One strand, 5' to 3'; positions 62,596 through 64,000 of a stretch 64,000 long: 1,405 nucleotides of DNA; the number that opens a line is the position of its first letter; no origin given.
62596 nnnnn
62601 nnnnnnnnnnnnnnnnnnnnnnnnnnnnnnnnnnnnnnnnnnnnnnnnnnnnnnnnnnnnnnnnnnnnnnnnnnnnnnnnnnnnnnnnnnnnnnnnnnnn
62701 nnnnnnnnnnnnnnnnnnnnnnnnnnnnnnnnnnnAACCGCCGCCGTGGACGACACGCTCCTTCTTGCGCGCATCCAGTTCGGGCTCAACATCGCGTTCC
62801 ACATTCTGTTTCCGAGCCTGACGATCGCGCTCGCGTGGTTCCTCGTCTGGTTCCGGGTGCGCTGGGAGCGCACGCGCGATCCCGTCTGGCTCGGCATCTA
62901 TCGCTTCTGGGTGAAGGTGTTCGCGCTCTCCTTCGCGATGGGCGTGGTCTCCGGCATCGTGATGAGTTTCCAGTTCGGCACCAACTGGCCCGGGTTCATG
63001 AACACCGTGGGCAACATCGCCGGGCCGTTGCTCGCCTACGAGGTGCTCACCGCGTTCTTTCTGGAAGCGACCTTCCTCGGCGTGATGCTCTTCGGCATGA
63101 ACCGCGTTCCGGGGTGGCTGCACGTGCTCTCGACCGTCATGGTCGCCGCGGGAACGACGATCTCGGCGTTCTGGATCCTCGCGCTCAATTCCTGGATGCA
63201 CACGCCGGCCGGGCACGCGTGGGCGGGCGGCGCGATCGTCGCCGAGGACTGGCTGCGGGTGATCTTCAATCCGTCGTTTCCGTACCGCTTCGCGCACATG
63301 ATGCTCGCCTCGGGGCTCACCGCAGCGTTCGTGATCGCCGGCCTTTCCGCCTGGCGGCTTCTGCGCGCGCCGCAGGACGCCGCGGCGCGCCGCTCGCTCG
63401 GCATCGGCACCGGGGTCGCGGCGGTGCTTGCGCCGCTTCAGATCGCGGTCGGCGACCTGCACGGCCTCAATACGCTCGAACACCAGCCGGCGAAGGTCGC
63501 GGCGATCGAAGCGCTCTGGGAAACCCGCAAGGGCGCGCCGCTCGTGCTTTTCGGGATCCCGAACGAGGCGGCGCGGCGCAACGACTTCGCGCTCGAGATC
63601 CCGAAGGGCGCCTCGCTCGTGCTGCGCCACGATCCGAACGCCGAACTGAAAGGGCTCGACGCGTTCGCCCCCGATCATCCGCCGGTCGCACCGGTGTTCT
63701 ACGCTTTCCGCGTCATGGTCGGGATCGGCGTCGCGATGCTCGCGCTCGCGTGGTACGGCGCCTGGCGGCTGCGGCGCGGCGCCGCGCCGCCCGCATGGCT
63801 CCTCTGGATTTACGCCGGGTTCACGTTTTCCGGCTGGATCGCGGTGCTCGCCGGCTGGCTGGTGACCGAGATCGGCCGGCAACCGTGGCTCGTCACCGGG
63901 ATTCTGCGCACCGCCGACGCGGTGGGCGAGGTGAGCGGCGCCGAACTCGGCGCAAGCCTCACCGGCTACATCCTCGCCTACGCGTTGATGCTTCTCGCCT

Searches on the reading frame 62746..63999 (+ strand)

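Call 57: search_protein_families(library=pfam, proteins=[window:62746-63999:+], max_evalue=0.00001)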
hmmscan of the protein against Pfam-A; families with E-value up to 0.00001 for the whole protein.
window:62746-63999:+ (418 aa): 1 family
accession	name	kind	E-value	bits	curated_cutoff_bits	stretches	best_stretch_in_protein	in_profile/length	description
PF01654.22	Cyt_bd_oxida_I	-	3.7e-159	530.2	26.2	1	7-417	1-404/418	Cytochrome bd terminal oxidase subunit I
